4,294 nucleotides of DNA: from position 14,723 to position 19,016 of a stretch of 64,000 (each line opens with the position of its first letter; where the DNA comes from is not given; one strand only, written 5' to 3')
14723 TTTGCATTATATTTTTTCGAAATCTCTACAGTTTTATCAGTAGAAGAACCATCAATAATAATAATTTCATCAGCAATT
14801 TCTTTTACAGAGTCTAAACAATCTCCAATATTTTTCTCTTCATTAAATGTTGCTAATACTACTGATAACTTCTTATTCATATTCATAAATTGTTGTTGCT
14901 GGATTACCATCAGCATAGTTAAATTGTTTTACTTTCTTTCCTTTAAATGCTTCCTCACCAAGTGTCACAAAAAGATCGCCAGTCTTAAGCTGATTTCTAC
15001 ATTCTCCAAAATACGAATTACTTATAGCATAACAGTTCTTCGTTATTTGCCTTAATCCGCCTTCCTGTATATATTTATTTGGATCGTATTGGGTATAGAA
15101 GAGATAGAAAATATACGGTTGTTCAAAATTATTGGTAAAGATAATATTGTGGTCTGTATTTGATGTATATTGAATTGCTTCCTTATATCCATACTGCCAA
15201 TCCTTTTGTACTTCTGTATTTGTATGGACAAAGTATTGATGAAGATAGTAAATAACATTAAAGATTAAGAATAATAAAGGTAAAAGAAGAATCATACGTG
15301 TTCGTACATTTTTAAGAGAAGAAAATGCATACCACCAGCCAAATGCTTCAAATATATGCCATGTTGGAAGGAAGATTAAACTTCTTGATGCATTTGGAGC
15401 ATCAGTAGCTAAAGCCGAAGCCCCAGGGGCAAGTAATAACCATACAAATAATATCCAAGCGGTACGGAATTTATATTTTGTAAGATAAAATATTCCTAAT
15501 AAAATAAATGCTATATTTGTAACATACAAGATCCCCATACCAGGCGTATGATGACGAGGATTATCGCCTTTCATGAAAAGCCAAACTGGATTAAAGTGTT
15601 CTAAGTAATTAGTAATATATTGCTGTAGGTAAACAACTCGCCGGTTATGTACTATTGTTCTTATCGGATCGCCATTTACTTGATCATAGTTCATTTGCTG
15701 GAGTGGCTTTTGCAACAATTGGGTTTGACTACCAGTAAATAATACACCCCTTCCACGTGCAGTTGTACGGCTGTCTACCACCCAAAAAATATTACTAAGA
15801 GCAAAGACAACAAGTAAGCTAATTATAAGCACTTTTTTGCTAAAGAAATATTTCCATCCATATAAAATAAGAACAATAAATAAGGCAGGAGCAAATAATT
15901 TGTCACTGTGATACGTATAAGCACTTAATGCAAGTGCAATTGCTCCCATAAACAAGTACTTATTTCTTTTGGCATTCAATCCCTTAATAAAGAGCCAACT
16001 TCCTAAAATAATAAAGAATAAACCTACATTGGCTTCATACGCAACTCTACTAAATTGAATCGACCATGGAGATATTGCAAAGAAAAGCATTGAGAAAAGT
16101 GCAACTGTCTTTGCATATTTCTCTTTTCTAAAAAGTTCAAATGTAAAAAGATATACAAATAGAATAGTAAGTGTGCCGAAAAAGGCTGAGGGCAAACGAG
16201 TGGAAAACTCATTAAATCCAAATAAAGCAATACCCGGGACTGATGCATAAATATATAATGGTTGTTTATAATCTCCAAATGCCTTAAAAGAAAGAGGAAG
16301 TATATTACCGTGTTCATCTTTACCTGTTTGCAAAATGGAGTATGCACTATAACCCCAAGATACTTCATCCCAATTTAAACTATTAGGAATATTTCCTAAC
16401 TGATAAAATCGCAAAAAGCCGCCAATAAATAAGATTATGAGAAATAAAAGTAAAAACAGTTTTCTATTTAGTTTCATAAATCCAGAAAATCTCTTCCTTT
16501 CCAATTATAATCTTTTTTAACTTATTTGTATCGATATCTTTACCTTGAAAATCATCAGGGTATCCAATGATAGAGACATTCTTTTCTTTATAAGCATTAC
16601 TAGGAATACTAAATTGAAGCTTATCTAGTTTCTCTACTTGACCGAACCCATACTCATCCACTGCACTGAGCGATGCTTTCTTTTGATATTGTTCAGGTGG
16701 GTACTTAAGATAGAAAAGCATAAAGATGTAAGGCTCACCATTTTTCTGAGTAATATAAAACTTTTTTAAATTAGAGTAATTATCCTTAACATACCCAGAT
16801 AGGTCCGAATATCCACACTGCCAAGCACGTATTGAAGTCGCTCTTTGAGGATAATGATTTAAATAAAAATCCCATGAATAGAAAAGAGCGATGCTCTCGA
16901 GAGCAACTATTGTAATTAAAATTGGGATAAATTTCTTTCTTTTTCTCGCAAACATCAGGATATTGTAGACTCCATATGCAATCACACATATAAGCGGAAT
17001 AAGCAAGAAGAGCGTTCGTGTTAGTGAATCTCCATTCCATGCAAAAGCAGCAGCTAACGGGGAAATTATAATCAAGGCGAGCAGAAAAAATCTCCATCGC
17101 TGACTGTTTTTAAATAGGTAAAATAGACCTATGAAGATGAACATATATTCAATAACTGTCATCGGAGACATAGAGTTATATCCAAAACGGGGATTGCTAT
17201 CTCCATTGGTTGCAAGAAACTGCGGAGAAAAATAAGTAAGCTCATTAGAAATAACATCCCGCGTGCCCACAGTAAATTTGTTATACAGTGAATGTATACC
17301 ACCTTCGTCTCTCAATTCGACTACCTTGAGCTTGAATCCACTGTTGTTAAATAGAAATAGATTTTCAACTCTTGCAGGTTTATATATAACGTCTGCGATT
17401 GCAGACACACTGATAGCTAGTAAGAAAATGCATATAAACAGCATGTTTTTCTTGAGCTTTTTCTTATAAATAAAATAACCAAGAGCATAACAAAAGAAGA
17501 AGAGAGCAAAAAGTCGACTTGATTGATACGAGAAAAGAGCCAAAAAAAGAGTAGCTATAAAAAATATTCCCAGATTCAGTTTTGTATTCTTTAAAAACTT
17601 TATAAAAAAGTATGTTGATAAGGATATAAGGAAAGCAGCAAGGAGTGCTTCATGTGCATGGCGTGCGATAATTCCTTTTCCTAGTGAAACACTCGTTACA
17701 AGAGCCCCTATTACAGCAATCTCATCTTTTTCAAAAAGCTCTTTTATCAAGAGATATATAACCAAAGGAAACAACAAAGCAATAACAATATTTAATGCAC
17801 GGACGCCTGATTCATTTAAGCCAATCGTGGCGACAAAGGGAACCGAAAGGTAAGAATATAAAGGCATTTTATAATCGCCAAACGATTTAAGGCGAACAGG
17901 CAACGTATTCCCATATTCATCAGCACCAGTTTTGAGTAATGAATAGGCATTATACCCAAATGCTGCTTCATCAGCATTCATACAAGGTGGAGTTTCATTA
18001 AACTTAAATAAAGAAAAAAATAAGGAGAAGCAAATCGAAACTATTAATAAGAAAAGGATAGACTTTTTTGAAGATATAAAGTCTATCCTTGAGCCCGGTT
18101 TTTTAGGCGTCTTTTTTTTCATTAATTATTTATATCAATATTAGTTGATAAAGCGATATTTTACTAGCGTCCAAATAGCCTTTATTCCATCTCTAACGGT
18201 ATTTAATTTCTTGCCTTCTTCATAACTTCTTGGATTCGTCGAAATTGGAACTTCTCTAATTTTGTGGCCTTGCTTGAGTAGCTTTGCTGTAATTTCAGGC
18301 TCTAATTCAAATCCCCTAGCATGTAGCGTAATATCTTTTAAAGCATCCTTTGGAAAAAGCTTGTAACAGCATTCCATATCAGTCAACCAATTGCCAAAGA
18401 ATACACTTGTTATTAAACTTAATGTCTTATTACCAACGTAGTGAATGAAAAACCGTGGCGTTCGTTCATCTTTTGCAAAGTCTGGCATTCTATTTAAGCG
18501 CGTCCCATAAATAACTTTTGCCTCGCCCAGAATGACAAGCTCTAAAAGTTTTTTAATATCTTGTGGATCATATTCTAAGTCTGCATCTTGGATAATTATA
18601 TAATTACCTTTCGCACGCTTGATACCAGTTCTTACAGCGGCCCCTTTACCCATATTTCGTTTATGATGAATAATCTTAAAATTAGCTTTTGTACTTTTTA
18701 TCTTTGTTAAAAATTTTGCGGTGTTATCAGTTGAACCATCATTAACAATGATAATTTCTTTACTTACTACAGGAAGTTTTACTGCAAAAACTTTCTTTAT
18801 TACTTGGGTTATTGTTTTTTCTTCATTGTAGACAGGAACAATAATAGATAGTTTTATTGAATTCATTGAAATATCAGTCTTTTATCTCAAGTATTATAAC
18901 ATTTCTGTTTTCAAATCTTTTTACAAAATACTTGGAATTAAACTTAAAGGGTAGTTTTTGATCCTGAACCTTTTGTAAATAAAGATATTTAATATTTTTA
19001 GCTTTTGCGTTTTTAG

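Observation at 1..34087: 34-kb unidirectional glycosylation mega-locus dominated by GT-C membrane enzymes paired with polyprenol-phosphate-sugar synthases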

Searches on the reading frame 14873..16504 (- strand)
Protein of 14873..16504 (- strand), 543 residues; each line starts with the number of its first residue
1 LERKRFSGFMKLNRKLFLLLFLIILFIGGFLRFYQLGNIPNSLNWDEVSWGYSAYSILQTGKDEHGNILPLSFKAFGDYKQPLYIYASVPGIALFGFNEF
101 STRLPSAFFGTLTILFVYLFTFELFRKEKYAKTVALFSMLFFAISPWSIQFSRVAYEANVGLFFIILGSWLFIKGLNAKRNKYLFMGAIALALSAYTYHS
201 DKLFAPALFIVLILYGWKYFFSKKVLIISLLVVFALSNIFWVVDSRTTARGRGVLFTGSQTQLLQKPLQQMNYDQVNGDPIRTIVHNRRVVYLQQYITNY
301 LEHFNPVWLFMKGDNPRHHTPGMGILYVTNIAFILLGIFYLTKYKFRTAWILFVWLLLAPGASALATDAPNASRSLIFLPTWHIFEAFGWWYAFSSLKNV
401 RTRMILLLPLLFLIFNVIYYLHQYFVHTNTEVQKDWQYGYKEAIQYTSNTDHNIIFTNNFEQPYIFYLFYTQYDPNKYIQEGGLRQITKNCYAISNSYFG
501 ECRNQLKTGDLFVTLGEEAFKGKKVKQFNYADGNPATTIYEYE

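Call 5: search_protein_families(library=pfam, max_evalue=0.01, proteins=[window:14873-16504:-])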
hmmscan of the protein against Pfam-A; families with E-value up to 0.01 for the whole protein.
window:14873-16504:- (543 aa): 1 family
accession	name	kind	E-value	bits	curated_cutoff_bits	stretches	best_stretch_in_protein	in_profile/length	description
PF13231.12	PMT_2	-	5.5e-11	43.4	26.1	1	89-241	11-160/160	Dolichyl-phosphate-mannose-protein mannosyltransferase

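Call 12: search_protein_families(library=ncbifam, max_evalue=0.1, proteins=[window:14873-16504:-])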
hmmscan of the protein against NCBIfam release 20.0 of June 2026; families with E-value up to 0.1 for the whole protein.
window:14873-16504:- (543 aa): 1 family
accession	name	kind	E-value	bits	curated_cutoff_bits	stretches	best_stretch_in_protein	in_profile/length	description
TIGR03663.1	TIGR03663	subfamily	1.4e-13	50.7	126.25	1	20-218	3-184/435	flippase activity-associated protein Agl23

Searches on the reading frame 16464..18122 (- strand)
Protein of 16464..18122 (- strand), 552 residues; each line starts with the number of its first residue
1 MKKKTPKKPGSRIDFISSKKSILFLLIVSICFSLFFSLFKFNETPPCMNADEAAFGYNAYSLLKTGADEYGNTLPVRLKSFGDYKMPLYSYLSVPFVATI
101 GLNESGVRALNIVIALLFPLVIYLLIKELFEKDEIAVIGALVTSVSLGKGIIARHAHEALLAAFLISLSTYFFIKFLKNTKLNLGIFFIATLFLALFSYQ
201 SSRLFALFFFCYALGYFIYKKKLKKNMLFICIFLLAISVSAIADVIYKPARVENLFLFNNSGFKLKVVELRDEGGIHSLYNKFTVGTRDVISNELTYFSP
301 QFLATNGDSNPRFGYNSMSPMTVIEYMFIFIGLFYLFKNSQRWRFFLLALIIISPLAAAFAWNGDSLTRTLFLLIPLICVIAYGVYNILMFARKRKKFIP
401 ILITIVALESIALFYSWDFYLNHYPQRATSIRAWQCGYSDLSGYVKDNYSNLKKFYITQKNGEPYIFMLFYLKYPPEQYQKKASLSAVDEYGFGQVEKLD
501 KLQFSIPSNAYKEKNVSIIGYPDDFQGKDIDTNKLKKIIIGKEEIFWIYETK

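Call 5: search_protein_families(library=pfam, max_evalue=0.01, proteins=[window:16464-18122:-])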
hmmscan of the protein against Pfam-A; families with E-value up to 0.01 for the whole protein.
window:16464-18122:- (552 aa): 1 family
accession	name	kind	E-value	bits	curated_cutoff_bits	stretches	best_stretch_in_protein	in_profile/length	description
PF13231.12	PMT_2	-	3.4e-08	34.3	26.1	1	87-240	4-155/160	Dolichyl-phosphate-mannose-protein mannosyltransferase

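Call 12: search_protein_families(library=ncbifam, max_evalue=0.1, proteins=[window:16464-18122:-])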
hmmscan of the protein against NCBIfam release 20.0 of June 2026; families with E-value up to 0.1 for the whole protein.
window:16464-18122:- (552 aa): 0 families

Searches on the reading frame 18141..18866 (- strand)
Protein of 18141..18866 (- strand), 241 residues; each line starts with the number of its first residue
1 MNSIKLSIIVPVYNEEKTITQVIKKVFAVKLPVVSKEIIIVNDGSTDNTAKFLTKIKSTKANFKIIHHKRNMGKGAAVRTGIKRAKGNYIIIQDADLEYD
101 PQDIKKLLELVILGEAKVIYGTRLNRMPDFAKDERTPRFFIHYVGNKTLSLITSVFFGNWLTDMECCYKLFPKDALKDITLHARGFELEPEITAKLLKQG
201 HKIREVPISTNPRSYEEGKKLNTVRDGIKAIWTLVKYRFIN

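Call 5: search_protein_families(library=pfam, max_evalue=0.01, proteins=[window:18141-18866:-])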
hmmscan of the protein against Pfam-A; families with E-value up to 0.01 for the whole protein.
window:18141-18866:- (241 aa): 4 families
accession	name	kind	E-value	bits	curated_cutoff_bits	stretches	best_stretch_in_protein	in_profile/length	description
PF00535.33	Glycos_transf_2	-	3.7e-36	125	23.3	1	7-179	1-167/168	Glycosyl transferase family 2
PF10111.15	Glyco_tranf_2_2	-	2e-09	37.8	27.3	1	7-111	1-106/276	Glycosyltransferase like family 2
PF13641.12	Glyco_tranf_2_3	-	4.1e-06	27.4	27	1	6-113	3-112/230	Glycosyltransferase like family 2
PF13704.12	Glyco_tranf_2_4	-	0.002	19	27.5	1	22-96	6-81/98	Glycosyl transferase family 2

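Call 57: search_solved_structures(query=A6, max_evalue=0.001)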
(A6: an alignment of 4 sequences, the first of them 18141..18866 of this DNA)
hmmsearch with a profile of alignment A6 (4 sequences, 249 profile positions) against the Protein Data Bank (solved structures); distinct sequences matched with E-value up to 0.001: 38.
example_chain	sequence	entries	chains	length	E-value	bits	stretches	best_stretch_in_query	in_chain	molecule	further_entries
2z86_A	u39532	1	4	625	7.7e-30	107.6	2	11-142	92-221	Chondroitin synthase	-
2z87_A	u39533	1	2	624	7.7e-30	107.6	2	11-142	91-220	Chondroitin synthase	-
5mlz_A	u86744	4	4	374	5.9e-29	104.7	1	13-222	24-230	Dolichol monophosphate mannose synthase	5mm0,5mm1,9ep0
5eke_A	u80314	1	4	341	1.2e-27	100.3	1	10-184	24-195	Uncharacterized glycosyltransferase sll0501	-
5ekp_C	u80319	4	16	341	1.2e-27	100.3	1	10-184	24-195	Uncharacterized glycosyltransferase sll0501 | Glycosyltransferase sll0501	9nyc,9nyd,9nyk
9nye_A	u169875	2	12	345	1.3e-27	100.3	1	10-184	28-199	Glycosyltransferase sll0501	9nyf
9hwj_A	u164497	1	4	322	4.2e-25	92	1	9-238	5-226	Undecaprenyl-phosphate 4-deoxy-4-formamido-L-arabinose transferase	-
9bhc_C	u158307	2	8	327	1.1e-24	90.6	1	11-238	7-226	Undecaprenyl-phosphate 4-deoxy-4-formamido-L-arabinose transferase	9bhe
8vxh_A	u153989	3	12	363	1.4e-24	90.3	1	11-238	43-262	Undecaprenyl-phosphate 4-deoxy-4-formamido-L-arabinose transferase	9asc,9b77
8vh7_A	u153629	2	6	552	1.3e-16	64.2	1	15-129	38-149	Heparosan synthase B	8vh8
8viw_A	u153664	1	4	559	1.4e-16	64.2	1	15-129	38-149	Heparosan synthase B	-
5hea_A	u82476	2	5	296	2.3e-15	60.1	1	12-129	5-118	Putative glycosyltransferase (GalT1)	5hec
6p61_A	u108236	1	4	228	4.1e-15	59.3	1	6-119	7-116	Glycosyltransferase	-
6h1j_A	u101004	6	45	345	8.2e-15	58.3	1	10-211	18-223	Probable ss-1,3-N-acetylglucosaminyltransferase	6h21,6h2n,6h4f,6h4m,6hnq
3bcv_A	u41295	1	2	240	1.9e-14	57.2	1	11-128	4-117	Putative glycosyltransferase protein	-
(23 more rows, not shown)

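Call 74: search_protein_families(library=ncbifam, max_evalue=0.00001, proteins=[window:18141-18866:-])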
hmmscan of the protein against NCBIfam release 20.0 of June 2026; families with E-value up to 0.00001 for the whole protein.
window:18141-18866:- (241 aa): 23 families
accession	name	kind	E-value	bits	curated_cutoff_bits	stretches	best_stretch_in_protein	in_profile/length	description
TIGR04182.1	glyco_TIGR04182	equivalog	7e-37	127.4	325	1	6-237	2-217/293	S-layer glycoprotein N-glycosyltransferase AglJ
TIGR03937.1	PgaC_IcaA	equivalog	5.7e-23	81.5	422.3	1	5-105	46-144/407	poly-beta-1,6-N-acetyl-D-glucosamine synthase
NF047588.1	GlcsyltransPgfSStrep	equivalog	3.2e-20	72.5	500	1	4-129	1-126/308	glycosyltransferase PgfS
NF007482.0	PRK10073.1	equivalog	3.2e-20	72.4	423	1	3-111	5-110/334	glycosyltransferase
NF058614.1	PPMAGASynPpgS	equivalog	1.6e-19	70.2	370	1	8-219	4-205/226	polyprenyl-phospho-N-acetylgalactosaminyl synthase PpgS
NF007986.1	PRK10714.1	equivalog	2e-18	66.5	529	1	5-127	7-130/316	undecaprenyl-phosphate 4-deoxy-4-formamido-L-arabinose transferase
NF041875.1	EPS_EpsD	equivalog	6.8e-18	65.1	370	1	6-123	1-116/325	exopolysaccharide biosynthesis glycosyltransferase EpsD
TIGR04283.1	glyco_like_mftF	equivalog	5.3e-15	55.6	182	1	6-115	1-100/221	TIGR04283 family arsenosugar biosynthesis glycosyltransferase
NF047683.1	TeichurnBiosyTuaG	equivalog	5.8e-15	55.6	400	1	5-111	7-111/252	teichuronic acid biosynthesis protein TuaG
TIGR03111.1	glyc2_xrt_Gpos1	hypoth_equivalog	1.6e-14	53.6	363.95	1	6-109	51-154/439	TIGR03111 family XrtG-associated glycosyltransferase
NF041391.1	DPhHxTase_Halo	equivalog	1.7e-14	53.4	375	1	12-228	3-199/213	dolichyl-phosphate hexose transferase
NF010496.0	PRK13915.1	equivalog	4.3e-12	45.7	262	1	4-112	31-143/307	glucosyl-3-phosphoglycerate synthase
TIGR03965.1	mycofact_glyco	equivalog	2.1e-11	43.3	280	1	6-108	76-176/467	mycofactocin biosynthesis glycosyltransferase MftF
NF053739.1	GlytfEpsEBac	equivalog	4.8e-10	38.9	450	1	5-96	2-92/265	glycosyltransferase EpsE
NF038302.1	EPS_HpsE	equivalog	3.1e-09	36.2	300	1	4-105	1-105/307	hormogonium polysaccharide biosynthesis glycosyltransferase HpsE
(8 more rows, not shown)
